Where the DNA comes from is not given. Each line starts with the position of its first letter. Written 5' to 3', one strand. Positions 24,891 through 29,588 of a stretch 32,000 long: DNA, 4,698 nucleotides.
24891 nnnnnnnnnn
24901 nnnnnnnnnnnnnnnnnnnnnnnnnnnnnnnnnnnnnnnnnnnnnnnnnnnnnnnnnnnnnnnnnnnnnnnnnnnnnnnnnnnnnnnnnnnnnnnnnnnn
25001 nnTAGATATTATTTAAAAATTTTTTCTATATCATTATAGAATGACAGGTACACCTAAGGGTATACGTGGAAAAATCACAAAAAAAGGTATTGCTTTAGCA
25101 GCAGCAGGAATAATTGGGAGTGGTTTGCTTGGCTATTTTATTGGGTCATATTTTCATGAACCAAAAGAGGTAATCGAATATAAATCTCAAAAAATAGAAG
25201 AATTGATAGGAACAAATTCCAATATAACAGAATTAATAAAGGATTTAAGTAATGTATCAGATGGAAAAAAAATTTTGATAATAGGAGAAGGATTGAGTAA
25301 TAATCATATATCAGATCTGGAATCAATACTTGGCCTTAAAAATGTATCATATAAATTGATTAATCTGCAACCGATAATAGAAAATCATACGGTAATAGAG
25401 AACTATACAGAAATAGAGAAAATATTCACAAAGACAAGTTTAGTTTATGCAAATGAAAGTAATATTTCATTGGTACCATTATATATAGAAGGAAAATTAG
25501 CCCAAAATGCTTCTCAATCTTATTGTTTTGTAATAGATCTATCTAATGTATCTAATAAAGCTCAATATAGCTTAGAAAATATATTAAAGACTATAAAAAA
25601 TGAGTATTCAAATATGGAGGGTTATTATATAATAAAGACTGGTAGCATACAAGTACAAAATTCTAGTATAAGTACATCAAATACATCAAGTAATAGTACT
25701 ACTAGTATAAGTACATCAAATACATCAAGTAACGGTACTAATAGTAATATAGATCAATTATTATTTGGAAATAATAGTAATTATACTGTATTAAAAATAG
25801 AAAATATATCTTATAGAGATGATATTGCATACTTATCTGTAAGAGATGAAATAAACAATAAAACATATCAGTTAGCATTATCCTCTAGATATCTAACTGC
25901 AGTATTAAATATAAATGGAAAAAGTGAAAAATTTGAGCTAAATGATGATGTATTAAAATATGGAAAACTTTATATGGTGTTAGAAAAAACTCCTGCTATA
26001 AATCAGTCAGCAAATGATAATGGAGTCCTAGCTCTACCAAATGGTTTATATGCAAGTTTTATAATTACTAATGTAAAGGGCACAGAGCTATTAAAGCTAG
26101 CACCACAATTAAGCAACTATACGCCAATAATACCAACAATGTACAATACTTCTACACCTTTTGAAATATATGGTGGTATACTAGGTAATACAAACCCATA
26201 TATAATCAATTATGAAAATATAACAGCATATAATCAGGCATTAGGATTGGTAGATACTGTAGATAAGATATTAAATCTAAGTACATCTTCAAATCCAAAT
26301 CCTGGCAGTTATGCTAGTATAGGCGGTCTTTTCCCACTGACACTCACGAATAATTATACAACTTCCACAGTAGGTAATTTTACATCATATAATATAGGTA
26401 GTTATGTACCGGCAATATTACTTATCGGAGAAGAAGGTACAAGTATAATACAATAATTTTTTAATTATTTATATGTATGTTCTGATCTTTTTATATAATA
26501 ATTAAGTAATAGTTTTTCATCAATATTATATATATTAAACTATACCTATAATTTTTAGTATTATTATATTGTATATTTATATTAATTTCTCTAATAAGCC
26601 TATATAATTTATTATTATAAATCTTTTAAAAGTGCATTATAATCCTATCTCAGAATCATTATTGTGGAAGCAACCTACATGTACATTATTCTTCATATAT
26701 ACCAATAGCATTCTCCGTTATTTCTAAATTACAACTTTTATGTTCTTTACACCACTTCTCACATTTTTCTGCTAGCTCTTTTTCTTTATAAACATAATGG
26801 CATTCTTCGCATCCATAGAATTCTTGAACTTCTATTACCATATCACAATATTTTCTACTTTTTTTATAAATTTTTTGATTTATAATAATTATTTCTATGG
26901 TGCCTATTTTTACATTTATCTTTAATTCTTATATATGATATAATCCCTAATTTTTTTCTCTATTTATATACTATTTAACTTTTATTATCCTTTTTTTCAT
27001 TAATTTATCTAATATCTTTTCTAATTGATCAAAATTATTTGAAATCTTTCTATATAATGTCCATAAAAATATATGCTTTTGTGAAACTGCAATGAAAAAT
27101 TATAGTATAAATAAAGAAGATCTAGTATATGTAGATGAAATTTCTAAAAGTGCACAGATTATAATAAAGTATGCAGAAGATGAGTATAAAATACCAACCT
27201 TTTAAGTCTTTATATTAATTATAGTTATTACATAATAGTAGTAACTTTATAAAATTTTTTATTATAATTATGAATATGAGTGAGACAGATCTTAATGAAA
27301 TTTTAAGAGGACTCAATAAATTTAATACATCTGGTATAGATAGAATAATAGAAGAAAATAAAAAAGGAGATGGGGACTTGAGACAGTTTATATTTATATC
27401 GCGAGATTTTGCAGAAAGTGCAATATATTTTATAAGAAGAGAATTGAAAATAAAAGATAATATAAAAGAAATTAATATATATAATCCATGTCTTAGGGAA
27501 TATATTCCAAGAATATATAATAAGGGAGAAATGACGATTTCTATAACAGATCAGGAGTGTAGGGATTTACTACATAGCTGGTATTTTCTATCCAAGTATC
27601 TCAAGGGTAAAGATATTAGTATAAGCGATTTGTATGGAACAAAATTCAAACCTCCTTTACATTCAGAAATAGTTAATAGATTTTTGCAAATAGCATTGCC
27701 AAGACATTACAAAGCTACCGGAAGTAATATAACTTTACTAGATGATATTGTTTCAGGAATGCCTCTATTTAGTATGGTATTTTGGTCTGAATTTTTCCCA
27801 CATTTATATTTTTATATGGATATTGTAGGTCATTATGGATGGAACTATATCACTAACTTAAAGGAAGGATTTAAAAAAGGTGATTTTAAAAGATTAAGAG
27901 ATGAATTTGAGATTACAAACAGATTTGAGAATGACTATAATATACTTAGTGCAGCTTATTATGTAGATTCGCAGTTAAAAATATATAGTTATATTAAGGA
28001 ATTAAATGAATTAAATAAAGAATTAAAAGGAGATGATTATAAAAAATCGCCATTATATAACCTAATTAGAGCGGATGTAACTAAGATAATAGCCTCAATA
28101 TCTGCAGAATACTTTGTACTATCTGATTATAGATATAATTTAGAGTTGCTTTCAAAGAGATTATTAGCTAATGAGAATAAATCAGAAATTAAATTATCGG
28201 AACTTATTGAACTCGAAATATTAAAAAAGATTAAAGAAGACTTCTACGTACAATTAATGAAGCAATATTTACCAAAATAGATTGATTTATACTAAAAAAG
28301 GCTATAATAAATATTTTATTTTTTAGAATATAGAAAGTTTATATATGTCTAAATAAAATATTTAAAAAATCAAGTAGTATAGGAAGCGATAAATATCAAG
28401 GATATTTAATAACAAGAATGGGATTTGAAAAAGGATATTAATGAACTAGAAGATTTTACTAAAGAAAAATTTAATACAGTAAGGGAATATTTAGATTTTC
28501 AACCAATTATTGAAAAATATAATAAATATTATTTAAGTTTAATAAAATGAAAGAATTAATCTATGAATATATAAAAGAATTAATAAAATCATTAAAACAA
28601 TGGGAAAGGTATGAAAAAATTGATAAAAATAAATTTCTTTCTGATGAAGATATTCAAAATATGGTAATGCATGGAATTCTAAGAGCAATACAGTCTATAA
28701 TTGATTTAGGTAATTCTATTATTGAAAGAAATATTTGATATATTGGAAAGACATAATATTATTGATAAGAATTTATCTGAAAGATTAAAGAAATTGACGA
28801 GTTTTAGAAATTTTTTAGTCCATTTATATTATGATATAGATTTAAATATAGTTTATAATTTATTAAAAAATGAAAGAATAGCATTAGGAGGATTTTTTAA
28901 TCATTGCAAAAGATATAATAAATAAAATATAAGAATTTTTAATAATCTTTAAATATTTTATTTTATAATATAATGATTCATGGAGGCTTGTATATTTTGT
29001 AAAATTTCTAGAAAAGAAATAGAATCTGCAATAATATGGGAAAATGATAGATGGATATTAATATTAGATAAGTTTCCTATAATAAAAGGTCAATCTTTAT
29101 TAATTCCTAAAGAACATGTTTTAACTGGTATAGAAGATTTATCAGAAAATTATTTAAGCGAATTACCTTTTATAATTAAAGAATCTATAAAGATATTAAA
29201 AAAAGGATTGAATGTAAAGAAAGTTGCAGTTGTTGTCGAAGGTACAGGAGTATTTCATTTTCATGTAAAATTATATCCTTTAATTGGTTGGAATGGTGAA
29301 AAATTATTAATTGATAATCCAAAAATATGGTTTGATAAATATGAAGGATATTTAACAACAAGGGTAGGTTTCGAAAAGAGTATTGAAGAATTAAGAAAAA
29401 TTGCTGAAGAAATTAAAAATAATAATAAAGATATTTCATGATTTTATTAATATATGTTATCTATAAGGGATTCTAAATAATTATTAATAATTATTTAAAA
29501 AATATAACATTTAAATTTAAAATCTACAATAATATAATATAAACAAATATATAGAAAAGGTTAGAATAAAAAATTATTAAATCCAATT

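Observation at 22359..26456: Three-gene cassette of unassignable proteins: one helical cytoplasmic protein plus two N-terminally anchored, sequon-rich exoproteins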

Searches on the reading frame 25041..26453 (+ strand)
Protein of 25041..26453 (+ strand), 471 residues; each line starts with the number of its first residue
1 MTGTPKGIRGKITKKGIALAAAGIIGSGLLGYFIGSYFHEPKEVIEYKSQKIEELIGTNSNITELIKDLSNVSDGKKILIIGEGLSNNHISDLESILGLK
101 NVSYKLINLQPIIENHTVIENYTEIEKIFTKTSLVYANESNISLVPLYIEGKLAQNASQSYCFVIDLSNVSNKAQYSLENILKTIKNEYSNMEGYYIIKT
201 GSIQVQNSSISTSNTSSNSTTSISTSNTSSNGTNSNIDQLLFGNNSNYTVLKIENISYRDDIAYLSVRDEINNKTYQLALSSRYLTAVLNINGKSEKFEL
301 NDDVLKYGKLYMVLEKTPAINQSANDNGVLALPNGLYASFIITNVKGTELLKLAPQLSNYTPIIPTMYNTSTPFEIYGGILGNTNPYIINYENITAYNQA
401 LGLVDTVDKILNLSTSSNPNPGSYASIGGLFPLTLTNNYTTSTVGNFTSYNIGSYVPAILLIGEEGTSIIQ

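Call 3: search_protein_families(library=pfam, proteins=[window:25041-26453:+], max_evalue=1)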
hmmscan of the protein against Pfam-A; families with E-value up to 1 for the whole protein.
window:25041-26453:+ (471 aa): 1 family
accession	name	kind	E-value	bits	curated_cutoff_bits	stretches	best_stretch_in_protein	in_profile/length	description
PF09335.16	VTT_dom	-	0.19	12.6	33.9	0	15-44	18-47/123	VTT domain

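Call 6: search_protein_families(library=ncbifam, proteins=[window:25041-26453:+], max_evalue=1)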
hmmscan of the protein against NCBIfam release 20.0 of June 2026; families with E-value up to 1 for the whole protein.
window:25041-26453:+ (471 aa): 1 family
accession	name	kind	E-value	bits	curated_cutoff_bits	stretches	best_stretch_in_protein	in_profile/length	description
NF007127.0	PRK09568.1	equivalog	0.16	11.3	378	0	266-313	125-172/306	DNA primase regulatory subunit PriL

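Call 8: find_homologous_proteins(query=window:25041-26453:+, max_evalue=0.001)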
Query window:25041-26453:+ (471 aa): 1 proteins with E <= 0.001 among 8000 candidates.
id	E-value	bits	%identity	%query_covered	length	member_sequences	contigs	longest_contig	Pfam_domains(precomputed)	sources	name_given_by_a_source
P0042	2.3e-293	991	100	100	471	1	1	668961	-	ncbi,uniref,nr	ncbi:hypothetical protein MJ1_0376 [Nanobdella aerobiophila]|uniref:Uncharacterized protein n=1 Tax=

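Call 50: predict_structure(protein=window:25041-26453:+)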
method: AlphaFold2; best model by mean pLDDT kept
length: 471 residues; sequences in the alignment: 1
mean_pLDDT: 31.4   pTM: 0.22
mean pLDDT of the five models: 31.4, 30.9, 30.4, 30.1, 29.5
residues with pLDDT >= 90: 0; 70-90: 0; 50-70: 2; < 50: 469
segments of 3 or more residues with pLDDT < 50: 1-92, 95-471
pLDDT, mean of each block of 10 residues (from residue 1): 31 29 31 33 38 39 43 42 42 47 41 30 29 25 28 28 35 34 39 34 26 27 25 29 32 41 40 40 27 28 29 28 26 27 30 32 27 26 24 27 31 29 25 24 24 26 26 24
secondary structure, 60 per line:
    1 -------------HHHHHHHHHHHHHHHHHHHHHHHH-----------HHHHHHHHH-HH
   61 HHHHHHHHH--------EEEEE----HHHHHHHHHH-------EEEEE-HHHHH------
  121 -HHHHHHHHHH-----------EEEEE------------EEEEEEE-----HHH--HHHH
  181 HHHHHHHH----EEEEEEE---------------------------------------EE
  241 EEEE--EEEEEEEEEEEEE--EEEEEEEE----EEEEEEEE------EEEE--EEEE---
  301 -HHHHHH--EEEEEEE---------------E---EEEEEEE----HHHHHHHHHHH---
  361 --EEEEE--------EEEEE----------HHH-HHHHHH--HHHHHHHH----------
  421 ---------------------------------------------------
elements in order: H14-37 H49-57 H59-69 E78-82 H87-96 E104-108 H110-114 H122-131 E143-147 E160-166 H177-188 E193-199 E239-244 E247-259 E262-269 E274-281 E288-291 E294-297 H302-307 E310-316 E336-342 H347-357 E363-367 E376-380 H395-400 H403-410

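Call 56: search_protein_families(library=padloc, proteins=[window:25041-26453:+], max_evalue=0.1)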
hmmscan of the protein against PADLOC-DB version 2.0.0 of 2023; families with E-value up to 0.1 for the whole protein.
window:25041-26453:+ (471 aa): 0 families

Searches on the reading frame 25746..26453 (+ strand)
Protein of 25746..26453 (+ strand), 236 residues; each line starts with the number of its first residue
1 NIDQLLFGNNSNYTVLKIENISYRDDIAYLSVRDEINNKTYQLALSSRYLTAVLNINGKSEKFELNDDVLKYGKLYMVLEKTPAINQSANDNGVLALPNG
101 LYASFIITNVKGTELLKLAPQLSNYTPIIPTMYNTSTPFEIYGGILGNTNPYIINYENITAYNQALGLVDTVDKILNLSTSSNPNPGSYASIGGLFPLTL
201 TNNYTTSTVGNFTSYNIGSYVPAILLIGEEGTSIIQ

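Call 38: search_solved_structures(query=A2, max_evalue=10, show_alignments=1)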
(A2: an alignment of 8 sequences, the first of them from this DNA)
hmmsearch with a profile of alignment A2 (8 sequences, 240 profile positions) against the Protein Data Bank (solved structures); distinct sequences matched with E-value up to 10: 1.
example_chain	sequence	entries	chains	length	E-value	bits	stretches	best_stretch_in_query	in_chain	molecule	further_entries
3p9c_A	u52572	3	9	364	0.86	12.3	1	170-204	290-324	Caffeic acid O-methyltransferase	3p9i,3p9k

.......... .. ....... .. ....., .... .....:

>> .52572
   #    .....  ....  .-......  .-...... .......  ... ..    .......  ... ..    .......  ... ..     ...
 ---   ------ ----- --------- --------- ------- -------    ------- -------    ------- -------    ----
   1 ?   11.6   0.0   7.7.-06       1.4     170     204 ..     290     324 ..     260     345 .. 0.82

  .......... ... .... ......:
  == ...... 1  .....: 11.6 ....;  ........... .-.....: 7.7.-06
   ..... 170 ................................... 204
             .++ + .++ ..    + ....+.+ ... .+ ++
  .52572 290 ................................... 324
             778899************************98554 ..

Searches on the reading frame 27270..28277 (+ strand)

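Call 3: search_protein_families(library=pfam, proteins=[window:27270-28277:+], max_evalue=1)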
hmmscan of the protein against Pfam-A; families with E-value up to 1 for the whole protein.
window:27270-28277:+ (336 aa): 0 families

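Call 6: search_protein_families(library=ncbifam, proteins=[window:27270-28277:+], max_evalue=1)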
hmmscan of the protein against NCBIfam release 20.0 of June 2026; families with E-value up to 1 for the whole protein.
window:27270-28277:+ (336 aa): 0 families

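Call 56: search_protein_families(library=padloc, proteins=[window:27270-28277:+], max_evalue=0.1)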
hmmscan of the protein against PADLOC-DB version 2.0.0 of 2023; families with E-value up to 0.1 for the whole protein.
window:27270-28277:+ (336 aa): 2 families
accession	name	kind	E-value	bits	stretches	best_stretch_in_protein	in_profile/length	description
PDLC01799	CARF1--CARF_HEPN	-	0.0098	12.9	1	198-264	197-268/454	-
PDLC01825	CARF2--CARF_HEPN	-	0.02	11.8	1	194-280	195-277/382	-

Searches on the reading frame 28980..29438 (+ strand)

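Call 62: search_protein_families(library=pfam, proteins=[window:28980-29438:+], max_evalue=0.001)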
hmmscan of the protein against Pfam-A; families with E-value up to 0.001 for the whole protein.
window:28980-29438:+ (153 aa): 2 families
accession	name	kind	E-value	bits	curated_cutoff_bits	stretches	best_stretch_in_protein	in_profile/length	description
PF01230.28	HIT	-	4.6e-08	34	21.5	1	11-96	1-90/98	HIT domain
PF11969.13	DcpS_C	-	9.3e-07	29.8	24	1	4-96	2-97/114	Scavenger mRNA decapping enzyme C-term binding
